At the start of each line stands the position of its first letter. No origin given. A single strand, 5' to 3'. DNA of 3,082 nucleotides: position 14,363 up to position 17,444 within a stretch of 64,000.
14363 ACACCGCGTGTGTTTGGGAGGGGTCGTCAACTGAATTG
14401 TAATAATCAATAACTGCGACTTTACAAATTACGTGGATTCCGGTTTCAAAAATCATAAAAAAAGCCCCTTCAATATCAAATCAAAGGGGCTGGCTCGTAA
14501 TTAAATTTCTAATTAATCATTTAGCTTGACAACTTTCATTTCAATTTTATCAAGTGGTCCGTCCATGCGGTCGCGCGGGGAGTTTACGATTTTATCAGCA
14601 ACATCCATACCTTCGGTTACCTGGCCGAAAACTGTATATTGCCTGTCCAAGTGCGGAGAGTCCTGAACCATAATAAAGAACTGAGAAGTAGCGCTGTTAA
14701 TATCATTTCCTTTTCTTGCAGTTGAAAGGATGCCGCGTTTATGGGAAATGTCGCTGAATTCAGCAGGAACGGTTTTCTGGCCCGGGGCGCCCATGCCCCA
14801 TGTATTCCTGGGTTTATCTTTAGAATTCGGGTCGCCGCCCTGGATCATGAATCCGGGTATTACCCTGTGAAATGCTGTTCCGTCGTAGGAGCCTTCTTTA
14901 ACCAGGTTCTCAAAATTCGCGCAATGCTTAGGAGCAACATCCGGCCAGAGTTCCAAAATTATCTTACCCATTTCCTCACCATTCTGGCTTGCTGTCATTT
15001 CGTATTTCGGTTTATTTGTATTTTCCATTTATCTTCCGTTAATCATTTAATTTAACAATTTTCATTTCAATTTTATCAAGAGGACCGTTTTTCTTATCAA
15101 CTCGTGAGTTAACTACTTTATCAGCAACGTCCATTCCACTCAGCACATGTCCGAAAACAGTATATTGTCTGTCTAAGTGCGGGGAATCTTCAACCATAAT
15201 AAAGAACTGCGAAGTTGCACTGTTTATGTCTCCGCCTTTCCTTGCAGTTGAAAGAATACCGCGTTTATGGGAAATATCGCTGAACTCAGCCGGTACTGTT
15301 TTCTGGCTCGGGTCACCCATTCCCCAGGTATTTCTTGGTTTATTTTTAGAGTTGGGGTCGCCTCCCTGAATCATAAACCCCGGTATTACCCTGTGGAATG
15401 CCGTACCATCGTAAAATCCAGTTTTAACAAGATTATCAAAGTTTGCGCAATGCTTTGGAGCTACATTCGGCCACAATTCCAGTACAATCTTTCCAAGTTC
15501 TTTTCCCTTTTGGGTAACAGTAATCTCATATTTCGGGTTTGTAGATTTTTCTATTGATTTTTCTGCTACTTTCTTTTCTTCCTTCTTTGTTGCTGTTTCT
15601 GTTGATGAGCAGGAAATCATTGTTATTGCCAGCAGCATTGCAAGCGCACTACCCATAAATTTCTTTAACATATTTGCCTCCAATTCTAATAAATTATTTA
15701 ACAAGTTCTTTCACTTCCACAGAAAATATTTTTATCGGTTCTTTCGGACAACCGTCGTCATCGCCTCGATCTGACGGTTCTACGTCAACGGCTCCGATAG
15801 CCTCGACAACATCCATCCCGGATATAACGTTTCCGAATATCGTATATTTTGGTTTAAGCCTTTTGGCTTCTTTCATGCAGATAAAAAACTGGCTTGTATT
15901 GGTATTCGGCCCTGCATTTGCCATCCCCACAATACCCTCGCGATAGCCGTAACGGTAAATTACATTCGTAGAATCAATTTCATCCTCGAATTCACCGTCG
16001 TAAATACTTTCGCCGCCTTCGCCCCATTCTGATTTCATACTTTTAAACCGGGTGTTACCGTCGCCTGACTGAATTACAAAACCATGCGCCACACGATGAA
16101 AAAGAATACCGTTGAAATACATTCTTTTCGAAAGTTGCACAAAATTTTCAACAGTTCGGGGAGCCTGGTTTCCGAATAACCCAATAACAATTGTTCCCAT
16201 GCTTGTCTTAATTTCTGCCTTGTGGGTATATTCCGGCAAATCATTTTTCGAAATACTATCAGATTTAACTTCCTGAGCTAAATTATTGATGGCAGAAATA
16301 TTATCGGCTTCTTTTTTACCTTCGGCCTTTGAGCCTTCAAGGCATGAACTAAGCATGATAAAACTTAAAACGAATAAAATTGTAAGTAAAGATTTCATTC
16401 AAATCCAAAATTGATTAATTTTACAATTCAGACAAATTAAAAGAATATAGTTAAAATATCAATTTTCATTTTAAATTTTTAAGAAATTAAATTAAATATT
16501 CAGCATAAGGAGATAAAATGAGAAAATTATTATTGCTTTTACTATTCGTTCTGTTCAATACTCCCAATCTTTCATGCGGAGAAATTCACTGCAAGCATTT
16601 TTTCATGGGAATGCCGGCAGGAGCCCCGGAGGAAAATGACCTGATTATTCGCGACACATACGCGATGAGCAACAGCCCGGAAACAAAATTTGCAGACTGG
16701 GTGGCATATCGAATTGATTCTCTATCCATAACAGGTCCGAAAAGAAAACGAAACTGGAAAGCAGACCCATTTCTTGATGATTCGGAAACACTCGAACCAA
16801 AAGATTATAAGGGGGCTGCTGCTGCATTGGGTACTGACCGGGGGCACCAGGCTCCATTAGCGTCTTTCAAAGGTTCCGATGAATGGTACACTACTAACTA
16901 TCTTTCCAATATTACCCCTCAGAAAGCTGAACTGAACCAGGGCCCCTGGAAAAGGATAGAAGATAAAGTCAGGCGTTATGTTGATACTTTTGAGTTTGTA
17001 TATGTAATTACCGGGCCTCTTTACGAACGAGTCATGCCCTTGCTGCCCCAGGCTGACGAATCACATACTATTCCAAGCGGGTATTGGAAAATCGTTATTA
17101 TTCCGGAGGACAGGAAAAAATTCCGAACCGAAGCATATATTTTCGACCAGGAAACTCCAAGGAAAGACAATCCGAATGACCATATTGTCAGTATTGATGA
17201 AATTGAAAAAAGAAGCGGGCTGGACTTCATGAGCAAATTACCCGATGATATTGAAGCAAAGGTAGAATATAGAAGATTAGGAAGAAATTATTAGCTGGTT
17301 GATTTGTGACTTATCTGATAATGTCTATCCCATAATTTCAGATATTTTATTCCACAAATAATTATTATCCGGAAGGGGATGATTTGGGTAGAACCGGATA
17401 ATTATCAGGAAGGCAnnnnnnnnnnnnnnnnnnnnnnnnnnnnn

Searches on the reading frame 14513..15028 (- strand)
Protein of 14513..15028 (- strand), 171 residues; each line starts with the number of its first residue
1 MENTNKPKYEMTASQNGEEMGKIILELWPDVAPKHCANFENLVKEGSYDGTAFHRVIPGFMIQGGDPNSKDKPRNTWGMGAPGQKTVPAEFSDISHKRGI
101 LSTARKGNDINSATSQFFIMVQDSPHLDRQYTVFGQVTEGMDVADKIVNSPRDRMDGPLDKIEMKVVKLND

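Call 45: search_protein_families(library=pfam, proteins=[window:14513-15028:-], max_evalue=0.00001)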
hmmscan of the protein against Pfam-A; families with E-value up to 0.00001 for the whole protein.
window:14513-15028:- (171 aa): 1 family
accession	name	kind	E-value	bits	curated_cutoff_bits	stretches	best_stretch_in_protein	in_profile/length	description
PF00160.26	Pro_isomerase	-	7e-51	173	21.7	1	20-166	9-156/159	Cyclophilin type peptidyl-prolyl cis-trans isomerase/CLD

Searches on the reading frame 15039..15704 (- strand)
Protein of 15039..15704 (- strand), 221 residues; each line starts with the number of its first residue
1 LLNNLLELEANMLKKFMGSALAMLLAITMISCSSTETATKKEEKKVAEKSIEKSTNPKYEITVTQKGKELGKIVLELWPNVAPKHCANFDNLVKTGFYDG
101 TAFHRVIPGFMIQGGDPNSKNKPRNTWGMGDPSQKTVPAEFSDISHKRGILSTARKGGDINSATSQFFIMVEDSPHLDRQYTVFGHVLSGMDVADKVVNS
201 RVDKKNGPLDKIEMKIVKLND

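Call 45: search_protein_families(library=pfam, proteins=[window:15039-15704:-], max_evalue=0.00001)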
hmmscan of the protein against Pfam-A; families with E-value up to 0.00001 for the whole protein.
window:15039-15704:- (221 aa): 1 family
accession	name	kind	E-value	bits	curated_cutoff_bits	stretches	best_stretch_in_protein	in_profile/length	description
PF00160.26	Pro_isomerase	-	9.2e-50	169.4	21.7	1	67-215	8-155/159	Cyclophilin type peptidyl-prolyl cis-trans isomerase/CLD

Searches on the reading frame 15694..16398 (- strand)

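Call 45: search_protein_families(library=pfam, proteins=[window:15694-16398:-], max_evalue=0.00001)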
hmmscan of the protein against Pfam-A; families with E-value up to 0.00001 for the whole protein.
window:15694-16398:- (234 aa): 1 family
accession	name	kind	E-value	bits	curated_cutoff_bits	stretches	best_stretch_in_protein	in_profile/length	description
PF00160.26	Pro_isomerase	-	2.2e-43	148.7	21.7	1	62-229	3-159/159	Cyclophilin type peptidyl-prolyl cis-trans isomerase/CLD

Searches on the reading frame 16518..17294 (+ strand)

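Call 45: search_protein_families(library=pfam, proteins=[window:16518-17294:+], max_evalue=0.00001)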
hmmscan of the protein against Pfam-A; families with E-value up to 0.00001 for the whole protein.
window:16518-17294:+ (258 aa): 1 family
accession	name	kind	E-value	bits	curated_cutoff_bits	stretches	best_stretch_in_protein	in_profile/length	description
PF01223.29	Endonuclease_NS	-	1e-44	153.3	23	1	37-243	13-222/223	DNA/RNA non-specific endonuclease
